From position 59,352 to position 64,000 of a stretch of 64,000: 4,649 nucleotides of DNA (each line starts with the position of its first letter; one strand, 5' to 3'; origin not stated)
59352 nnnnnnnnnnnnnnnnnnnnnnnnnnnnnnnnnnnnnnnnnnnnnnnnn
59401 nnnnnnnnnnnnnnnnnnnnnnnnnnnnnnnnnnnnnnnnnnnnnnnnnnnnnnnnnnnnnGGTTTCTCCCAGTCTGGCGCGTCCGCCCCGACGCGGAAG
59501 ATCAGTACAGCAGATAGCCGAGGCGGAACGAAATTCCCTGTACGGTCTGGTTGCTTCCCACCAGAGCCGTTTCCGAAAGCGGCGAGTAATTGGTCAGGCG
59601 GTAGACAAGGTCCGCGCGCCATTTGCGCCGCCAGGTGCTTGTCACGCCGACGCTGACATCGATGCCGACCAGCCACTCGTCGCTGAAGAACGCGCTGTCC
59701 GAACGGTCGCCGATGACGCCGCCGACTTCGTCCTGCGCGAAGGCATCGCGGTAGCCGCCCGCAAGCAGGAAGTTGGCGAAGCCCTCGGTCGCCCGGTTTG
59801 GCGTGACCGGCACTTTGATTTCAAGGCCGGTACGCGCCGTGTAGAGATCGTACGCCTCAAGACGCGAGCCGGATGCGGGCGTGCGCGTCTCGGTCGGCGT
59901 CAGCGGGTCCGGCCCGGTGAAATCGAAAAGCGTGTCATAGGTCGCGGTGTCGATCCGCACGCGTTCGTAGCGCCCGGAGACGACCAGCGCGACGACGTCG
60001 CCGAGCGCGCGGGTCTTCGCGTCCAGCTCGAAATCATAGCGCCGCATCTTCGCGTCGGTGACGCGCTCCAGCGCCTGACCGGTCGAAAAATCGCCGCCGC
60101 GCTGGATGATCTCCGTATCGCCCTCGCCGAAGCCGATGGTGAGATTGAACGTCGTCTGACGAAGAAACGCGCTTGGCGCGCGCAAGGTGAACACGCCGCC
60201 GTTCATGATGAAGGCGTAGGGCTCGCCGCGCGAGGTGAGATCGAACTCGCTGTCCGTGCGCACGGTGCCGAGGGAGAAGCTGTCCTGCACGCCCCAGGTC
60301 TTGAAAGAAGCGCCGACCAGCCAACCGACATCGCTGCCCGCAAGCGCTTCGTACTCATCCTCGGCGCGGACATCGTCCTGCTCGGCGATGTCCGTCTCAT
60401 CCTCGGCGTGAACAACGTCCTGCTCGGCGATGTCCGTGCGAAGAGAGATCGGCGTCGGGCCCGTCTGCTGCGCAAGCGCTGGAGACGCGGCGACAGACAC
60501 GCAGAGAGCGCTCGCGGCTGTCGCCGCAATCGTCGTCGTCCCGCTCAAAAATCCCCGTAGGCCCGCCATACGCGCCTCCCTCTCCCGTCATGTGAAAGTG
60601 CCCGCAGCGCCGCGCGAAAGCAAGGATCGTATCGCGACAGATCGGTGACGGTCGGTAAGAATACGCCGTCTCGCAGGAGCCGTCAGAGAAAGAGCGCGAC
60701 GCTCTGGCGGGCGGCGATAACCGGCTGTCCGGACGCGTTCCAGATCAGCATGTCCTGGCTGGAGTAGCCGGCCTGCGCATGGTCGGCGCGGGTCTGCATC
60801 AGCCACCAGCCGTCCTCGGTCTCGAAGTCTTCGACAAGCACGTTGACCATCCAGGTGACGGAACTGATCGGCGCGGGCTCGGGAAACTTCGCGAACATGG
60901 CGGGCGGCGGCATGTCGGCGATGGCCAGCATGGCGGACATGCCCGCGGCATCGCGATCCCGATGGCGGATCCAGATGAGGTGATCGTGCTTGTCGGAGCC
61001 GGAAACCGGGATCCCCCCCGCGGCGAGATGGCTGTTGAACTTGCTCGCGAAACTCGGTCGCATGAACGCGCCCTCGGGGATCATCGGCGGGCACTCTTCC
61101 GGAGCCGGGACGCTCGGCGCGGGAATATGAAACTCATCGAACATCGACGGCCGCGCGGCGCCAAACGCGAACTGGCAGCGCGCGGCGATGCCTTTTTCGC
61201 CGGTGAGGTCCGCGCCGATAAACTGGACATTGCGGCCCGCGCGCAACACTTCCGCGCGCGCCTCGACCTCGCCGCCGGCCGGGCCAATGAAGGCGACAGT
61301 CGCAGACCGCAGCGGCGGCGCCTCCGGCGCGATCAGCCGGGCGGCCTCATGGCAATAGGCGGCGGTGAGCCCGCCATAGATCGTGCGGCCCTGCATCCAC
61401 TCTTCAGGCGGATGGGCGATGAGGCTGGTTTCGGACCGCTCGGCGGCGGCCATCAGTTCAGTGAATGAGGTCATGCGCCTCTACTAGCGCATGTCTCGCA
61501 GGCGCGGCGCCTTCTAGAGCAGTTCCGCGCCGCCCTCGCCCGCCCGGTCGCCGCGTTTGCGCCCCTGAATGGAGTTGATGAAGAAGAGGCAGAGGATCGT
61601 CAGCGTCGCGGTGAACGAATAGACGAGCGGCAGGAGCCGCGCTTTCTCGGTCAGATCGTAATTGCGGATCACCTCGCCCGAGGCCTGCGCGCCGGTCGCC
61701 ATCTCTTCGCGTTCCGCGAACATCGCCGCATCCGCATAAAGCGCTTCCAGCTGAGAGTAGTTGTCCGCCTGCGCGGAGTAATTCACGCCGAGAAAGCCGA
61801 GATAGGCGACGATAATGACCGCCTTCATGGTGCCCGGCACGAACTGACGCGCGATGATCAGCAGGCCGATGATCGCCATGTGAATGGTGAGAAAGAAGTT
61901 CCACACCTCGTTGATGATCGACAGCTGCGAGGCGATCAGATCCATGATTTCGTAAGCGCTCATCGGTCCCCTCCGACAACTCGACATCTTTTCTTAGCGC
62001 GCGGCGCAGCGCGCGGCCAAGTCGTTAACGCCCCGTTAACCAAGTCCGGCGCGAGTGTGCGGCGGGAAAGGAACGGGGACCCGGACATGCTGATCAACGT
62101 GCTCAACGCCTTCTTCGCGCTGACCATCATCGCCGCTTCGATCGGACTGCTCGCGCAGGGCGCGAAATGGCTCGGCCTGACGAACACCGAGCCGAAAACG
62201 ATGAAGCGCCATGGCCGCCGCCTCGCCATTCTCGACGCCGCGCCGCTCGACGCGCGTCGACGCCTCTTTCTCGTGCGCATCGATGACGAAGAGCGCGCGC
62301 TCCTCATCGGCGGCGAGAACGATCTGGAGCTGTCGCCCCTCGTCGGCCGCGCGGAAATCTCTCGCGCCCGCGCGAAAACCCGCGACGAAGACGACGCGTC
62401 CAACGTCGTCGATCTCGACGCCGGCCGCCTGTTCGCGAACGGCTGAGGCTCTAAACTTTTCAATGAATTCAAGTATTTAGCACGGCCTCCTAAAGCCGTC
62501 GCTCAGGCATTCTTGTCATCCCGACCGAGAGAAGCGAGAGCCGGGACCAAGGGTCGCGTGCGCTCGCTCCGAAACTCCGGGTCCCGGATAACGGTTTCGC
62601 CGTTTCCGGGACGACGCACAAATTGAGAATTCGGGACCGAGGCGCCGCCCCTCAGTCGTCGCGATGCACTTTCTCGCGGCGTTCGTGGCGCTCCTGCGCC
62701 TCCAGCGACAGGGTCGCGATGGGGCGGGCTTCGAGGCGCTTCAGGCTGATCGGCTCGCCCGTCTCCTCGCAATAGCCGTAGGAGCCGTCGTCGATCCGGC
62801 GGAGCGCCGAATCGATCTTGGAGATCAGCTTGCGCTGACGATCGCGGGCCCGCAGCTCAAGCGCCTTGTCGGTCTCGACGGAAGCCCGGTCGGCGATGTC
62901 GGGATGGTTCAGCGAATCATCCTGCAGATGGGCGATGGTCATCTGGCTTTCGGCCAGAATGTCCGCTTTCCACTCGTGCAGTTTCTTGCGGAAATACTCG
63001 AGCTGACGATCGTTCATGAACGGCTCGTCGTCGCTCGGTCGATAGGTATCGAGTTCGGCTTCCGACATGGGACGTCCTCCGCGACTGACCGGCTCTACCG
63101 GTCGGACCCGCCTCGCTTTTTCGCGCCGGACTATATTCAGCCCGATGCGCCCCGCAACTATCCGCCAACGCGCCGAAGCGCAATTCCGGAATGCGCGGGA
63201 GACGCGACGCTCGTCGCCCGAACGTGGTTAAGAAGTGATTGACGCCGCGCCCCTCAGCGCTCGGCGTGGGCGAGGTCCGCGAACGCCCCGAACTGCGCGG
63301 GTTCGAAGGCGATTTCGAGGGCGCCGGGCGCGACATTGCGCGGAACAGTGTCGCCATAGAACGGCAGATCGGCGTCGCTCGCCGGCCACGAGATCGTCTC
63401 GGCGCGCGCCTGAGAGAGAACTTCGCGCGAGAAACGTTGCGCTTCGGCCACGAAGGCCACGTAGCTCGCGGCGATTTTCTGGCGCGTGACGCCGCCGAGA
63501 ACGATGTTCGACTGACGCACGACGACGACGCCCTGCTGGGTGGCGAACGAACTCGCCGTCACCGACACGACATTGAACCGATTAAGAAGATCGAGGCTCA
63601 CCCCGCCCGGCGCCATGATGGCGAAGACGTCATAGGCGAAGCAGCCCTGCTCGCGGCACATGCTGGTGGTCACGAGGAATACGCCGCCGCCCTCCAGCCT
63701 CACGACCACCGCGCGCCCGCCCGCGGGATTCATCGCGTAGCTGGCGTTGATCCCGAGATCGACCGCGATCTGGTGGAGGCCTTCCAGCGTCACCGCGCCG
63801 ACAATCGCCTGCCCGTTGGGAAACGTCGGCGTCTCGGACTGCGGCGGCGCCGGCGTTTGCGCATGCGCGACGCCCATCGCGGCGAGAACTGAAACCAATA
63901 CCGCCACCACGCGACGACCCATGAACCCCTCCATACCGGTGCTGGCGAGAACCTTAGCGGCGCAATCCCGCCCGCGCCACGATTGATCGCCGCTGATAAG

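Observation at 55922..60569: Four-gene operon of exclusively exported proteins: OM barrel - helical/DUF900 hydrolase - Tat-lipoprotein caspase - small 4-Cys protein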

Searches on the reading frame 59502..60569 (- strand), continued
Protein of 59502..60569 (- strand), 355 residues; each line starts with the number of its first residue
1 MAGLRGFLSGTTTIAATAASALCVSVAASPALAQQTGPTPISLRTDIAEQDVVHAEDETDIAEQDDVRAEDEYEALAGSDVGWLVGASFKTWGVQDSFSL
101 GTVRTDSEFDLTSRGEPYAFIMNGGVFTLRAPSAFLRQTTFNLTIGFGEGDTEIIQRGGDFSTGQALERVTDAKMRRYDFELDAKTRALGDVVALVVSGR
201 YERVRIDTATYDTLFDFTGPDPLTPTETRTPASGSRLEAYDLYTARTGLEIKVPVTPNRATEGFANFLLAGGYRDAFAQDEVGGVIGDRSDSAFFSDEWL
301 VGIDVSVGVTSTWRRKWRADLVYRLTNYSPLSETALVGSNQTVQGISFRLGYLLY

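Call 66: fold_search(model_id=the predicted structure, library=pdb)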
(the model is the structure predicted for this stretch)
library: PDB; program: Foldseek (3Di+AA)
matches with E <= 10: 1006; with E <= 0.001: 125
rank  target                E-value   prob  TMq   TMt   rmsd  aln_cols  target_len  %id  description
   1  2x56                  1.6e-08  1.00  0.43  0.53   7.2       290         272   11  Yersinia Pestis Plasminogen Activator Pla (Native) (released 2010-07-28)
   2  2x55                  4.7e-08  1.00  0.41  0.51   7.4       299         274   11  Yersinia Pestis Plasminogen Activator Pla (Native) (released 2010-07-28)
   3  9hiv_F                6.5e-08  1.00  0.23  0.21  16.0       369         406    8  BamADG components of the Bacteroides thetaiotaomicron BAM machinery (released 2025-08-27)
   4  9nh1_A                1.8e-07  1.00  0.44  0.57   7.3       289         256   12  In situ cryo-EM structure of porin I of the Legionella Dot/Icm T4SS machine (released 2025-09-17)
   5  7xw0_B                1.9e-07  1.00  0.47  0.60   6.3       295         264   10  Crystal structure of pOmpT (released 2023-05-31)
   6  9nh1_B                1.9e-07  1.00  0.40  0.50   8.4       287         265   12  In situ cryo-EM structure of porin I of the Legionella Dot/Icm T4SS machine (released 2025-09-17)
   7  9n2d_B                1.9e-07  1.00  0.22  0.21  17.2       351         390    9  Cryo-EM structure of an extended F. johnsoniae BAM complex, composite map (released 2025-07-09)
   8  4v3g_B                3.1e-07  1.00  0.23  0.25  24.6       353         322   11  Crystal structure of CymA from Klebsiella oxytoca (released 2015-06-03)
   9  9nh1_C                3.3e-07  1.00  0.40  0.51   7.9       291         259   11  In situ cryo-EM structure of porin I of the Legionella Dot/Icm T4SS machine (released 2025-09-17)
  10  4dcb_A                3.9e-07  1.00  0.40  0.48   7.7       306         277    9  Y. pestis Plasminogen Activator Pla in Complex with Human Plasminogen Activation Loop Peptide ALP11 (released 2012-06-06)
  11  2x4m_B                5.4e-07  1.00  0.42  0.50   8.7       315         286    9  Yersinia Pestis Plasminogen Activator Pla (released 2010-07-28)
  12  2x4m_C                6.0e-07  1.00  0.39  0.46   9.3       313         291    9  Yersinia Pestis Plasminogen Activator Pla (released 2010-07-28)
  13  2x4m_A                8.3e-07  1.00  0.41  0.48   9.2       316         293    9  Yersinia Pestis Plasminogen Activator Pla (released 2010-07-28)
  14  3kvn_X                1.4e-06  1.00  0.34  0.21  18.8       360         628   10  Crystal structure of the full-length autotransporter EstA from Pseudomonas aeruginosa (released 2010-01-26)
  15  4v3h_B                1.9e-06  1.00  0.24  0.27  24.6       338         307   11  Crystal structure of CymA from Klebsiella oxytoca (released 2015-06-03)
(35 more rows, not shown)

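Call 85: search_protein_families(library=pfam, proteins=[L015:2374-3954:-, L015:1394-2308:-, L010:917-1822:+, L010:2067-2801:+], max_evalue=0.01)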
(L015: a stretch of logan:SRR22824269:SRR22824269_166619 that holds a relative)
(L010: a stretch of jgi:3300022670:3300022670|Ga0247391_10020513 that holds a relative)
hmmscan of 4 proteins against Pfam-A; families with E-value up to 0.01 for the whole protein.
L015:2374-3954:- (526 aa): 4 families
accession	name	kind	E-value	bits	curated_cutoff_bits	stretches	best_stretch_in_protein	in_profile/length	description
PF00089.32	Trypsin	-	1e-42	146.9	20.6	2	245-331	139-220/220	Trypsin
PF14326.11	DUF4384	-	1.1e-11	45.1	27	1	379-460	1-77/81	Domain of unknown function (DUF4384)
PF20579.4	LapA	-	0.0011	19.7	27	1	342-411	26-95/99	LapA domain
PF13365.12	Trypsin_2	-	0.003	18.7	27.6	0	94-210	3-89/144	Trypsin-like peptidase domain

L015:1394-2308:- (304 aa): 2 families
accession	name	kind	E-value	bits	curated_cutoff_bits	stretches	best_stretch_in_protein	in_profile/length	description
PF00656.27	Peptidase_C14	-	2.2e-28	100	21.4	1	39-286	3-233/233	Caspase domain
PF12770.12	CHAT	-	0.00018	21.5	24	1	52-166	101-211/289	CHAT domain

L010:917-1822:+ (301 aa): 1 family
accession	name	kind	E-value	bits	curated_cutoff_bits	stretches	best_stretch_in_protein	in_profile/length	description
PF00656.27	Peptidase_C14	-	1.4e-25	90.8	21.4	1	35-282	3-233/233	Caspase domain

L010:2067-2801:+ (244 aa): 0 families

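Call 89: find_related_loci(query=A4, collection=viral_contigs, flank=6000)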
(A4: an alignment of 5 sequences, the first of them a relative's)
Query A4 (293 aa) in viral_contigs; peptide patterns used: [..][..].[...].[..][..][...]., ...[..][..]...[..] (x = any residue, [..] = any of these).
41 stretches matched a pattern, but none encodes a relative of the query by tblastn (E <= 1e-3).

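Call 90: find_related_loci(query=A1, collection=viral_contigs, flank=6000)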
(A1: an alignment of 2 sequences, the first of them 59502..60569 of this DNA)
Query A1 (355 aa) in viral_contigs; peptide patterns used: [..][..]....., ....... (x = any residue, [..] = any of these).
12 stretches matched a pattern, but none encodes a relative of the query by tblastn (E <= 1e-3).

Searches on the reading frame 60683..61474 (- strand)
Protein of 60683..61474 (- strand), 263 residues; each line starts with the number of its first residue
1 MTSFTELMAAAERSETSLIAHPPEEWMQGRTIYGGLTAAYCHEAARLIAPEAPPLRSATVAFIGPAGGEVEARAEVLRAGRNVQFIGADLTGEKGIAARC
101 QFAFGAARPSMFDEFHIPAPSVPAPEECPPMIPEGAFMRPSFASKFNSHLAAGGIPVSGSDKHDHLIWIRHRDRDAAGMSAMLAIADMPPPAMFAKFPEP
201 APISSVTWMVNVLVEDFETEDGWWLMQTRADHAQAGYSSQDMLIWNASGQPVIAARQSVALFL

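Call 3: search_protein_families(library=pfam, proteins=[window:60683-61474:-], max_evalue=0.1)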
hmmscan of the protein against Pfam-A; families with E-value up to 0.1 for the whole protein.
window:60683-61474:- (263 aa): 3 families
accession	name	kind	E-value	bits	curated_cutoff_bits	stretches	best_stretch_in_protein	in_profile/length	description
PF20789.3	4HBT_3C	-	1.9e-23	83.6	24.1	1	125-260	1-139/140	Acyl-CoA thioesterase C-terminal domain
PF13622.12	4HBT_3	-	2.9e-15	56.7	24.3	1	23-104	2-82/83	Acyl-CoA thioesterase N-terminal domain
PF03061.28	4HBT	-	0.00066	20.4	20.6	1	31-95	3-75/79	Thioesterase superfamily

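Call 4: search_protein_families(library=ncbifam, proteins=[window:60683-61474:-], max_evalue=0.1)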
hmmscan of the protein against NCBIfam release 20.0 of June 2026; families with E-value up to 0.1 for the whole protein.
window:60683-61474:- (263 aa): 0 families

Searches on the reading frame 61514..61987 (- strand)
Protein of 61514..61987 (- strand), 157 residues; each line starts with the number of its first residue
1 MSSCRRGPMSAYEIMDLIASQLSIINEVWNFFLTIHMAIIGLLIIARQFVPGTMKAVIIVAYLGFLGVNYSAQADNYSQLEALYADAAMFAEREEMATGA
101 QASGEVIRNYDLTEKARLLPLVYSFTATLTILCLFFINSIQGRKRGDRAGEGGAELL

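Call 3: search_protein_families(library=pfam, proteins=[window:61514-61987:-], max_evalue=0.1)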
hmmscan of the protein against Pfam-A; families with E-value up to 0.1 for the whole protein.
window:61514-61987:- (157 aa): 2 families
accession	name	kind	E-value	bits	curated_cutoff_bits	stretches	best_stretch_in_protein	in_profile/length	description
PF14329.11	DUF4386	-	0.011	16.1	27.6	1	18-90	125-197/210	Domain of unknown function (DUF4386)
PF24838.2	8xMP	-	0.037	14.3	30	1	26-134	19-134/136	Octameric membrane protein family (8xMP)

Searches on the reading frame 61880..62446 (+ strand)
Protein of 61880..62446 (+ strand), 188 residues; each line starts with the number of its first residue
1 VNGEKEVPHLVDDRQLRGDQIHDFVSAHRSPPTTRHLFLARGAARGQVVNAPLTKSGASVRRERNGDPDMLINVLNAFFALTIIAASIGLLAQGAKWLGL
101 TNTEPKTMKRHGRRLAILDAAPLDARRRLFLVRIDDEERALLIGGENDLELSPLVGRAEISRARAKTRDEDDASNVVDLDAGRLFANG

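Call 83: search_protein_families(library=pfam, proteins=[window:61880-62446:+], max_evalue=0.001)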
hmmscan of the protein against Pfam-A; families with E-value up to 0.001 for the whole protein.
window:61880-62446:+ (188 aa): 1 family
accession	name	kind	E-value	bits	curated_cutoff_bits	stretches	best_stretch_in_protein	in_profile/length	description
PF04347.18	FliO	-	0.00031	21.2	22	1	108-145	15-50/91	Flagellar biosynthesis protein, FliO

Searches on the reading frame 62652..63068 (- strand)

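Call 83: search_protein_families(library=pfam, proteins=[window:62652-63068:-], max_evalue=0.001)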
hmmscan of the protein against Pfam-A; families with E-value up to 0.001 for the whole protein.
window:62652-63068:- (138 aa): 2 families
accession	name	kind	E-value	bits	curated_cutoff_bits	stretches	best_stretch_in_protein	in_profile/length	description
PF21157.2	DksA_N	-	4.9e-31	107.3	27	1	22-92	1-71/71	DnaK suppressor protein DksA, N-terminal domain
PF01258.23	zf-dskA_traR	-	1.1e-12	48.2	24.9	1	95-130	1-36/36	Prokaryotic dksA/traR C4-type zinc finger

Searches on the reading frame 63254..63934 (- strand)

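Call 83: search_protein_families(library=pfam, proteins=[window:63254-63934:-], max_evalue=0.001)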
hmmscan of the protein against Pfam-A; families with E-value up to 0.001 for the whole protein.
window:63254-63934:- (226 aa): 1 family
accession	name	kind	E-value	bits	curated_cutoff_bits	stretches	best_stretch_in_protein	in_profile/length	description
PF10722.14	YbjN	-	1.7e-05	25.5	22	1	50-172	2-124/126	Putative bacterial sensory transduction regulator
